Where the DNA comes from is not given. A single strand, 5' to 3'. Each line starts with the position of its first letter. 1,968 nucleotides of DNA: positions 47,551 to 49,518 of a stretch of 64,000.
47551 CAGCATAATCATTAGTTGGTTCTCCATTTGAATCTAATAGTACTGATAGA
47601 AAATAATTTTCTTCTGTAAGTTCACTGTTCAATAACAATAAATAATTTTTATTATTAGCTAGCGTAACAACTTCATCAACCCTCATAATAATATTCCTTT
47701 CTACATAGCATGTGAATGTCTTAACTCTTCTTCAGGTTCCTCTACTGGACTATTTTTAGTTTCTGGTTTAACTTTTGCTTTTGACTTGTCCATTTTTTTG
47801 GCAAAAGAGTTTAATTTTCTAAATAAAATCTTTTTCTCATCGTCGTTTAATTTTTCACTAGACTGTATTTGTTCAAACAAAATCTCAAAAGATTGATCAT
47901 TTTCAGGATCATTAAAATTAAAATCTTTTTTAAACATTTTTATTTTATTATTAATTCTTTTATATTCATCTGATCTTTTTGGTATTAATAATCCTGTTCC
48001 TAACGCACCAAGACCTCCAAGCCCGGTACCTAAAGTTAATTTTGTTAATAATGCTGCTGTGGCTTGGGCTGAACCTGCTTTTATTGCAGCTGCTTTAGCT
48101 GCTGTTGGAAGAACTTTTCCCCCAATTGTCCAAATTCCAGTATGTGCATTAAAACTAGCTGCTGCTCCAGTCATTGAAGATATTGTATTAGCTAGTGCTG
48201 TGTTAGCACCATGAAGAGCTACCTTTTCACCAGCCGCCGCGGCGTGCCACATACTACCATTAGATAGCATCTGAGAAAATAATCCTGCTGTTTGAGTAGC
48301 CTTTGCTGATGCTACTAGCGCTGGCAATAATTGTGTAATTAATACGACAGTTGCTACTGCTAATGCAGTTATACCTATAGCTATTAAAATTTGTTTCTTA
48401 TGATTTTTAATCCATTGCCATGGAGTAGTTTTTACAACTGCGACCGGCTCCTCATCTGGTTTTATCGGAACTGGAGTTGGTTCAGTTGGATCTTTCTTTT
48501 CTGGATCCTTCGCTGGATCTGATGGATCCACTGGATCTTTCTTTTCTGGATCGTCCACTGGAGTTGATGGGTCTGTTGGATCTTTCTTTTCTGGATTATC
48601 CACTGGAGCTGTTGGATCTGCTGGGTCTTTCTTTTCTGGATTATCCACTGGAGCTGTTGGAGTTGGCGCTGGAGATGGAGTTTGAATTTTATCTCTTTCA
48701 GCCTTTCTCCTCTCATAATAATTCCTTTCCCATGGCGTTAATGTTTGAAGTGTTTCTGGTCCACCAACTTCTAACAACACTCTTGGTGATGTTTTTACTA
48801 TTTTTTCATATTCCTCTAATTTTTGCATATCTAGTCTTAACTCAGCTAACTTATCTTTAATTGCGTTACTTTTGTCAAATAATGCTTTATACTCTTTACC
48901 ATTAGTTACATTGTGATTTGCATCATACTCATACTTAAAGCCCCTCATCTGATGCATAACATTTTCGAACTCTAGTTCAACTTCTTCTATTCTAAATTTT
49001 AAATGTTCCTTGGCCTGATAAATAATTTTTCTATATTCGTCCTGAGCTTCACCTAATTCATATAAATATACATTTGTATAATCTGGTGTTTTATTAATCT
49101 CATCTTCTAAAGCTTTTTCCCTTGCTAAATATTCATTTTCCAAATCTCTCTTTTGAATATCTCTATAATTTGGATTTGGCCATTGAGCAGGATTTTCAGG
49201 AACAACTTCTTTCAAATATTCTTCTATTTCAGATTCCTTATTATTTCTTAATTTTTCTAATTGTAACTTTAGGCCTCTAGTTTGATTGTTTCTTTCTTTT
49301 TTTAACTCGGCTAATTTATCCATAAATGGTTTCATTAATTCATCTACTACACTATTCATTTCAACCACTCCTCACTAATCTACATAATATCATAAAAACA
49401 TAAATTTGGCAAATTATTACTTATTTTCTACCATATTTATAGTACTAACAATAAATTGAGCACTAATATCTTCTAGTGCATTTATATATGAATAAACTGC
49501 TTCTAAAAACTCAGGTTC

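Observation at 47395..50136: Self-contained four-gene cassette of unknown proteins between pcrA and nfo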

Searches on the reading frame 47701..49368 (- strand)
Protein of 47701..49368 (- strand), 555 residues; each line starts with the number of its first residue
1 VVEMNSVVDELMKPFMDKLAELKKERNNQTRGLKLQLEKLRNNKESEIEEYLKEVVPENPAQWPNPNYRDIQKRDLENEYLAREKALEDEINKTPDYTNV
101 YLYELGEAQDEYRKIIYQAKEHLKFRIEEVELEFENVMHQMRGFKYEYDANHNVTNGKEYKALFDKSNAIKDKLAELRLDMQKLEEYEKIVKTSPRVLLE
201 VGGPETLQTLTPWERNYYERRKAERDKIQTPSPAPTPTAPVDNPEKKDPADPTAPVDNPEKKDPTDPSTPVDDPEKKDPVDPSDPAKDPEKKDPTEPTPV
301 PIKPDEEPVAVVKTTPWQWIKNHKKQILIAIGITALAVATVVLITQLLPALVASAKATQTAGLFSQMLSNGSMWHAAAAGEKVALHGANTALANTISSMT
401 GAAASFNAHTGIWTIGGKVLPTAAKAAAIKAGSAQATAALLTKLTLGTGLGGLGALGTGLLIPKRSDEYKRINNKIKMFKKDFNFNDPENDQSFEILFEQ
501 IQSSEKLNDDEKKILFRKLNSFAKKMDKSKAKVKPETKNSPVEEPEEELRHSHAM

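Call 3: search_protein_families(library=pfam, proteins=[window:47701-49368:-], max_evalue=1)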
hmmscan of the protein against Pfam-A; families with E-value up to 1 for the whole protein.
window:47701-49368:- (555 aa): 0 families

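Call 4: search_protein_families(library=ncbifam, proteins=[window:47701-49368:-], max_evalue=1)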
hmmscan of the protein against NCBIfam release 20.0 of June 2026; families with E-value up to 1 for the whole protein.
window:47701-49368:- (555 aa): 0 families

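Call 5: search_protein_families(library=phrogs, proteins=[window:47701-49368:-], max_evalue=0.1)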
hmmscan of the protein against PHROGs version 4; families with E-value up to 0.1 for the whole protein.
window:47701-49368:- (555 aa): 1 family
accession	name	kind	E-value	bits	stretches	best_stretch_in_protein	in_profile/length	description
phrog_756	-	DNA, RNA and nucleotide metabolism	0.077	13.9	1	494-539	79-124/166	DNA binding protein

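Call 9: find_homologous_proteins(query=window:47701-49368:-, max_evalue=0.001)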
Query window:47701-49368:- (555 aa): 18 proteins with E <= 0.001 among 8000 candidates.
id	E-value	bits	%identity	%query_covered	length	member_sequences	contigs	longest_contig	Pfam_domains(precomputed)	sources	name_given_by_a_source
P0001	0.0e+0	1195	97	99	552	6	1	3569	-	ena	-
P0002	0.0e+0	1070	91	99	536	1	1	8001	-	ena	-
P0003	2.8e-139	484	57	80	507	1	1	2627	-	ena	-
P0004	3.6e-106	374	62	55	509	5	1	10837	-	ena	-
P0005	1.8e-104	369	61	55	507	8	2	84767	-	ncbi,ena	-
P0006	3.5e-90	322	63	43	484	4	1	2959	-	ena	-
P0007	6.3e-90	321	63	43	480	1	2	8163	-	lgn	-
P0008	1.5e-73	267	54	45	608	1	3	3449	-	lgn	-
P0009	2.9e-64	236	52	41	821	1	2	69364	-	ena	-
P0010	4.4e-62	229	51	35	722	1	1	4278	-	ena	-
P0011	4.4e-62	229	48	46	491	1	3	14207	-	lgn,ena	-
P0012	1.8e-60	223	44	44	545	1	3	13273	-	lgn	-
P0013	2.1e-59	220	48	46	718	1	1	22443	-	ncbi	-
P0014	4.4e-59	219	43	52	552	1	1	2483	-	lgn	-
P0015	2.0e-58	217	46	45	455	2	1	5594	-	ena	-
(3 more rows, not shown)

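Call 12: find_related_loci(query=A1, collection=genome_contigs, flank=10000)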
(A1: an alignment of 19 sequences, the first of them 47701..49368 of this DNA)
Query A1 (555 aa) in genome_contigs; peptide patterns used: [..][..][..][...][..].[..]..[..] (x = any residue, [..] = any of these).
116 stretches matched a pattern; 5 encode a relative of the query (tblastn E <= 1e-3); 5 distinct loci.
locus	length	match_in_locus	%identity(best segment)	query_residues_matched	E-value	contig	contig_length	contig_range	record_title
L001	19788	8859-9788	39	221-528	3e-52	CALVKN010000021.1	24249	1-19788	MAG: uncultured Bacilli bacterium isolate BRZ_NK__bin60 genome assembly, contig: BRZ_NK__NODE_1461_length_24249_cov_13.8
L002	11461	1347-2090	41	313-554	3e-48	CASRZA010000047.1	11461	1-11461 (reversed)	MAG: uncultured Bacilli bacterium isolate extra-ERR2497917.11_1677795655 genome assembly, contig: NODE_707_length_11461_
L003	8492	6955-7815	39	235-529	3e-39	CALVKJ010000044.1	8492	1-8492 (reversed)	MAG: uncultured Bacilli bacterium isolate BRZ_EV__bin81 genome assembly, contig: BRZ_EV__NODE_9818_length_8492_cov_4.968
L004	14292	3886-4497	42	327-525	1e-36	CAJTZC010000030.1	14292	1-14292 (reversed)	MAG TPA_asm: uncultured Bacilli bacterium isolate MGBC119269 genome assembly, contig: MGBC119269.30, whole genome shotgu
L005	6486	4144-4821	46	303-526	1e-32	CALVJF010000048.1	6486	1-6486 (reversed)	MAG: uncultured Bacilli bacterium isolate BRZ_AG__bin30 genome assembly, contig: BRZ_AG__NODE_16937_length_6486_cov_3.47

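Call 13: find_encoding_contigs(protein=P0005, flank=8000, max_places=3)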
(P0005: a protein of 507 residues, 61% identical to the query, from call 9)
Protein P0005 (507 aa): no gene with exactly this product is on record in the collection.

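Call 14: find_encoding_contigs(protein=P0009, flank=8000, max_places=3)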
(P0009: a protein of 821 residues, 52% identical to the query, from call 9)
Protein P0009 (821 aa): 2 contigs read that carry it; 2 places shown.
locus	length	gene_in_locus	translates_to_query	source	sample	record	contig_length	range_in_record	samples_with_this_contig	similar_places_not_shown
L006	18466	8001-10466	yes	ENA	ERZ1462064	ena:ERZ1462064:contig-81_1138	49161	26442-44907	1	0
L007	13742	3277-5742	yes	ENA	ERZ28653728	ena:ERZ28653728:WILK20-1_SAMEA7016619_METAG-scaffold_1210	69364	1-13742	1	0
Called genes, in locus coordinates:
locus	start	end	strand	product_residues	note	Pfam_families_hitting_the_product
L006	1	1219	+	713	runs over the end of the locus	PF00005:ABC_tran, PF02463:SMC_N (faint), PF13476:AAA_23 (weak), PF02687:FtsX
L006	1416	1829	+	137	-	PF00164:Ribosom_S12_S23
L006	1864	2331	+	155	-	PF00177:Ribosomal_S7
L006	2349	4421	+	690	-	PF00009:GTP_EFTU, PF03144:GTP_EFTU_D2, PF22042:EF-G_D2, PF14492:EFG_III, PF16658:RF3_C (weak), PF03764:EFG_IV, PF00679:EFG_C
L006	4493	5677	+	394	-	PF00009:GTP_EFTU, PF03144:GTP_EFTU_D2, PF03143:GTP_EFTU_D3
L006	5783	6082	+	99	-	-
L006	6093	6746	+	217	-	-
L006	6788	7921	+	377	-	PF00768:Peptidase_S11, PF13354:Beta-lactamase2, PF07943:PBP5_C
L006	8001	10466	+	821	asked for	-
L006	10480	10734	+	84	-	-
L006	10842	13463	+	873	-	PF09586:YfhO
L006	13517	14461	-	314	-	PF01522:Polysacc_deac_1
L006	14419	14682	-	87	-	PF10883:DUF2681 (weak)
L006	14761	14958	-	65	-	PF04070:DUF378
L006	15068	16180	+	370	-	PF27667:YdcC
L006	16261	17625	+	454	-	PF13354:Beta-lactamase2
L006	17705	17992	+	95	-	PF02686:GatC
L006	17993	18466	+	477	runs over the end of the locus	PF01425:Amidase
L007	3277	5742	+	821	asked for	-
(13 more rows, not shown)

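Call 15: find_encoding_contigs(protein=P0013, flank=8000, max_places=3)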
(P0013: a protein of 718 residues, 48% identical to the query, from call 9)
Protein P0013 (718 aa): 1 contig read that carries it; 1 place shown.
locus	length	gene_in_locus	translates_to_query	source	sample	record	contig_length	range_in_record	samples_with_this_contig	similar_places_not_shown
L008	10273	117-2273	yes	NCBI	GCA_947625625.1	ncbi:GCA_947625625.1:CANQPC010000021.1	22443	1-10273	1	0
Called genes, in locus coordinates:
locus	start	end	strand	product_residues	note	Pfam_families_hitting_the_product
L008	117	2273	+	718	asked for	-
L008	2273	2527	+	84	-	-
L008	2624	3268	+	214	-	-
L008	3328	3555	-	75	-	PF06949:DUF1292 (weak)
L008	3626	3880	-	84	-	-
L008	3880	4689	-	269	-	-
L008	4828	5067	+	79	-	-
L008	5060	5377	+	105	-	PF07875:Coat_F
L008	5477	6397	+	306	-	PF02661:Fic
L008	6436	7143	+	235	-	-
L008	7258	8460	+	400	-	PF02511:Thy1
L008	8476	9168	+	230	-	PF01712:dNK (weak), PF02223:Thymidylate_kin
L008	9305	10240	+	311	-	PF00551:Formyl_trans_N, PF02911:Formyl_trans_C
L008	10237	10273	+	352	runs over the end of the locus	-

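Call 17: find_encoding_contigs(protein=P0004, flank=8000, max_places=3)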
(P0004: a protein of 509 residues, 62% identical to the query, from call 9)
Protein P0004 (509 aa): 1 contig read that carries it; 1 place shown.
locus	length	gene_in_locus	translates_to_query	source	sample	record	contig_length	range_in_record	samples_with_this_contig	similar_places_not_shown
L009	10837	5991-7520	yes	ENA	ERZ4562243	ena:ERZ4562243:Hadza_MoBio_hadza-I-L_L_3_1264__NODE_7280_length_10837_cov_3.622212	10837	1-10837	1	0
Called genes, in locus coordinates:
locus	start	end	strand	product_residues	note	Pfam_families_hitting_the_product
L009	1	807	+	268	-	?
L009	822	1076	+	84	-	-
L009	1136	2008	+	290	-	PF01261:AP_endonuc_2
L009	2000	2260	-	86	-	-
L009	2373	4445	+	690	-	PF03717:PBP_dimer, PF00905:Transpeptidase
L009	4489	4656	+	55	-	PF00471:Ribosomal_L33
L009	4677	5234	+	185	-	PF08207:EFP_N, PF01132:EFP, PF09285:Elong-fact-P_C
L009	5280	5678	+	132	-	-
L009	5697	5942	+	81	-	-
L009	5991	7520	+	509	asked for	-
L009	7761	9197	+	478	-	PF13328:HD_4, PF01966:HD, PF04607:RelA_SpoT, PF02824:TGS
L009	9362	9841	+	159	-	PF00293:NUDIX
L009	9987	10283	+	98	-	-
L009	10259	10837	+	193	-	?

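Call 18: find_encoding_contigs(protein=P0002, flank=8000, max_places=3)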
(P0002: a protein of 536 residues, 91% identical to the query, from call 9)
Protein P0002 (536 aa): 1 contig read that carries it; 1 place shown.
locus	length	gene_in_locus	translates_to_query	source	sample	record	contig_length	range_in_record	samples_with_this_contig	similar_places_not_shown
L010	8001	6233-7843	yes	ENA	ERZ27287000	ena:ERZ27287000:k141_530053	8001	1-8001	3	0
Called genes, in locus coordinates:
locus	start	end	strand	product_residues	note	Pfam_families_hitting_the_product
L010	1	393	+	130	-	?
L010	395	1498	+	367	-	PF04892:VanZ-LLP1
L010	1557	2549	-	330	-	PF13379:NMT1_2, PF09084:NMT1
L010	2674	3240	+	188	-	-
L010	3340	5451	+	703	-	PF00580:UvrD-helicase, PF01443:Viral_helicase1 (faint), PF13245:AAA_19, PF13604:AAA_30 (weak), PF13087:AAA_12 (faint), PF13361:UvrD_C, PF13538:UvrD_C_2, PF21196:PcrA_UvrD_tudor (faint)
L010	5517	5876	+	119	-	-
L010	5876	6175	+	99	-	-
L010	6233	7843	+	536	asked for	-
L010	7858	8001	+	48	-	?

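Call 19: find_encoding_contigs(protein=P0007, flank=8000, max_places=3)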
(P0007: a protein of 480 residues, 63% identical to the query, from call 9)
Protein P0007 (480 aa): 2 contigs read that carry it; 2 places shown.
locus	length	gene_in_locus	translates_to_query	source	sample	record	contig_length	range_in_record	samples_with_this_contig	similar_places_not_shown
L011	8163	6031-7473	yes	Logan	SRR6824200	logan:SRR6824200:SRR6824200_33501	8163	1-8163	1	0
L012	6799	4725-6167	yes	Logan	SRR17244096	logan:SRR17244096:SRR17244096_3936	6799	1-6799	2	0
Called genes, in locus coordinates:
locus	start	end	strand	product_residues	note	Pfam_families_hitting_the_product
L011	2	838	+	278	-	?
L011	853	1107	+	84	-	-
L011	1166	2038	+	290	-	PF01261:AP_endonuc_2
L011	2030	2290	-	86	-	-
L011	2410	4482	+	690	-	PF03717:PBP_dimer, PF00905:Transpeptidase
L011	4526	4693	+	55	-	PF00471:Ribosomal_L33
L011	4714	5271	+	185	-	PF08207:EFP_N, PF01132:EFP, PF09285:Elong-fact-P_C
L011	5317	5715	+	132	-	-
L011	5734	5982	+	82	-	-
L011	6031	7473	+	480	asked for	-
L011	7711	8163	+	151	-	?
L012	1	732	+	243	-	?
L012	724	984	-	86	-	-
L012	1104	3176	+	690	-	PF03717:PBP_dimer, PF00905:Transpeptidase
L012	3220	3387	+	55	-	PF00471:Ribosomal_L33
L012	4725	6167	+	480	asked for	-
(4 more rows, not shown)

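Call 52: search_protein_families(library=pfam, alignment_id=A5, max_evalue=0.001)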
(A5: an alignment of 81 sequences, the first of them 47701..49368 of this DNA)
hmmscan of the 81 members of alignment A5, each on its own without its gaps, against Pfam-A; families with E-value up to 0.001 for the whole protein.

A. member 1, window:47701-49368:- (555 aa): 0 families

B. families by the number of members that match (of 81 scanned): 4 families
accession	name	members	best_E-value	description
PF00226.36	DnaJ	3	7e-17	DnaJ domain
PF05887.16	Trypan_PARP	1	3e-05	Procyclic acidic repetitive protein (PARP)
PF02095.21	Extensin_1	1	4e-05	Extensin-like protein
PF01466.24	Skp1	1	0.00024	Skp1 family, dimerisation domain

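Call 57: predict_structure(alignment_id=A5)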
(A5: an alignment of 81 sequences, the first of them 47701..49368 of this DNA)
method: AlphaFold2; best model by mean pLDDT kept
length: 555 residues; sequences in the alignment: 81
mean_pLDDT: 76.6   pTM: 0.39
mean pLDDT of the five models: 76.6, 75.9, 75.1, 74.5, 73.4
residues with pLDDT >= 90: 204; 70-90: 176; 50-70: 83; < 50: 92
segments of 3 or more residues with pLDDT < 50: 242-258, 260-263, 266-298, 300-304, 450-461, 538-540, 543-555
pLDDT, mean of each block of 10 residues (from residue 1): 70 84 81 93 96 89 87 96 94 72 72 88 94 94 74 71 94 93 86 59 63 80 80 63 44 44 45 43 41 43 51 71 79 70 73 84 93 93 95 94 94 94 85 76 61 43 81 96 89 93 93 93 90 63 44 39
secondary structure, 60 per line:
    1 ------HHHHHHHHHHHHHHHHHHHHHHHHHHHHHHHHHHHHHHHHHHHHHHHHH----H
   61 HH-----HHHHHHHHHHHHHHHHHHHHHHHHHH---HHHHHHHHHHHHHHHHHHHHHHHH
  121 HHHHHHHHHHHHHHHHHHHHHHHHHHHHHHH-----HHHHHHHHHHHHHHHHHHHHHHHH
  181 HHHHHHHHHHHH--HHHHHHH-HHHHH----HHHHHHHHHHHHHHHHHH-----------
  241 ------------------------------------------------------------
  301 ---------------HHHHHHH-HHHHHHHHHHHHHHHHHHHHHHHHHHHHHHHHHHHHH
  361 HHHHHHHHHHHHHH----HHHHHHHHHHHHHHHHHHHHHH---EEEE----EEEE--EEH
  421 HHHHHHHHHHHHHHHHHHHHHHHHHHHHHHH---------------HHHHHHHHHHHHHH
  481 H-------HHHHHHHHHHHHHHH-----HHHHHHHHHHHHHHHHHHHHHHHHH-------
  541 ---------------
elements in order: H7-55 H68-93 H97-151 H157-192 H195-201 H203-207 H212-229 H316-322 H324-374 H379-400 E404-407 E412-415 H420-451 H467-481 H489-503 H509-533

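Call 60: fold_search(model_id=the predicted structure, library=pdb)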
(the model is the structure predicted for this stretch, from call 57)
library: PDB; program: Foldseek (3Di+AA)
matches with E <= 10: 187; with E <= 0.001: 0
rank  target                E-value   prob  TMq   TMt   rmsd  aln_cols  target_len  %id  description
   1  3sog                  1.1e+00  0.54  0.15  0.38  13.9       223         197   13  Crystal structure of the BAR domain of human Amphiphysin, isoform 1 (released 2011-07-13)
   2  2fic_A                1.2e+00  0.33  0.14  0.30  14.9       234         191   12  The crystal structure of the BAR domain from human Bin1/Amphiphysin II and its implications for molecular recognition (released 2006-11-14)
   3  2x3w_B                1.4e+00  0.15  0.13  0.21  15.0       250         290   10  structure of mouse syndapin I (crystal form 2) (released 2010-04-07)
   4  1jad_A                1.5e+00  0.14  0.12  0.23  18.8       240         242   18  C-terminal Domain of Turkey PLC-beta (released 2001-12-28)
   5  7aal_A                1.6e+00  0.18  0.13  0.21  16.8       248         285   13  Crystal structure of the F-BAR domain of PSTIPIP1, G258A mutant (released 2022-02-23)
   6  5xg2                  1.6e+00  0.12  0.09  0.19  34.8       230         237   16  Crystal structure of a coiled-coil segment (residues 345-468 and 694-814) of Pyrococcus yayanosii Smc (released 2017-06-07)
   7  1uru                  2.0e+00  0.16  0.12  0.26  16.6       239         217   11  Amphiphysin BAR domain from Drosophila (released 2003-12-04)
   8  5yhl_A                2.0e+00  0.08  0.09  0.15  21.6       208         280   12  Crystal structure of the human prostaglandin E receptor EP4 in complex with Fab and an antagonist Br-derivative (released 2018-12-05)
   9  4wpc_A                2.1e+00  0.13  0.12  0.21  16.2       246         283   12  Crystal structure of Rgd1p F-BAR domain in complex with inositol phosphate (released 2014-12-24)
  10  9pba_I                2.2e+00  0.15  0.10  0.29  32.6       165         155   15  21bin20S complex (NSF-alphaSNAP-2:1 syntaxin-1a:SNAP-25), non-hydrolyzing, class 9 (released 2025-08-06)
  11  7aam_A                2.2e+00  0.14  0.13  0.21  16.7       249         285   14  Crystal structure of the F-BAR domain of PSTIPIP1 bound to the CTH domain of the phosphatase LYP (released 2022-02-23)
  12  1i49_A                2.3e+00  0.12  0.13  0.24  14.0       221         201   13  CRYSTAL STRUCTURE ANALYSIS OF ARFAPTIN (released 2001-05-16)
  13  4i1q_A                2.5e+00  0.23  0.14  0.30  14.5       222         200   14  Crystal Structure of hBRAP1 N-BAR domain (released 2013-02-06)
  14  4mh6                  2.5e+00  0.16  0.09  0.26  11.9       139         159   15  2.8 Angstrom Crystal Structure of Type III Secretion Protein YscO from Vibrio parahaemolyticus (released 2013-09-11)
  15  4a55_B                2.7e+00  0.82  0.17  0.60   8.6       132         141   15  Crystal structure of p110alpha in complex with iSH2 of p85alpha and the inhibitor PIK-108 (released 2011-12-28)
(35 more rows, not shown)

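Call 63: search_protein_families(library=padloc, proteins=[window:47701-49368:-], max_evalue=0.01)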
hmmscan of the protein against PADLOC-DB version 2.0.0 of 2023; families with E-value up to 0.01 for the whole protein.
window:47701-49368:- (555 aa): 0 families

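Call 65: find_encoding_contigs(protein=P0011, flank=6000, max_places=2)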
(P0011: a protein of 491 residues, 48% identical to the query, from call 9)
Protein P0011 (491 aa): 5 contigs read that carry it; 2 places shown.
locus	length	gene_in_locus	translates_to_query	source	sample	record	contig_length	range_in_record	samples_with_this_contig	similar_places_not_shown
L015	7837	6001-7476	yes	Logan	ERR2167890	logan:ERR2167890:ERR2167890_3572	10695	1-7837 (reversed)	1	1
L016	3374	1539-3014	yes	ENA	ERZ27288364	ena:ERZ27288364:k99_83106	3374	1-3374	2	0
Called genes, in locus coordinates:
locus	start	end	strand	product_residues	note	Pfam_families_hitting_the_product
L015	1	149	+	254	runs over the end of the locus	PF00753:Lactamase_B, PF23023:Anti-Pycsar_Apyc1 (weak), PF13483:Lactamase_B_3 (weak), PF12706:Lactamase_B_2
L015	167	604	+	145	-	PF02590:SPOUT_MTase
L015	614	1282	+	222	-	PF03167:UDG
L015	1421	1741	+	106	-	PF00584:SecE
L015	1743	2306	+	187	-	PF02357:NusG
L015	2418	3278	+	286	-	-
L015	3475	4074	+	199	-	PF03946:Ribosomal_L11_N, PF00298:Ribosomal_L11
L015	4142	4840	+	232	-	PF00687:Ribosomal_L1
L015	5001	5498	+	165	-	PF00466:Ribosomal_L10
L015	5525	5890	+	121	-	PF16320:Ribosomal_L12_N, PF00542:Ribosomal_L12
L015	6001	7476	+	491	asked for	-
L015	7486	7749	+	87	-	-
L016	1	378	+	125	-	?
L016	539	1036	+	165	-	PF00466:Ribosomal_L10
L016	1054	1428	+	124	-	PF16320:Ribosomal_L12_N, PF00542:Ribosomal_L12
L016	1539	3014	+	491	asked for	-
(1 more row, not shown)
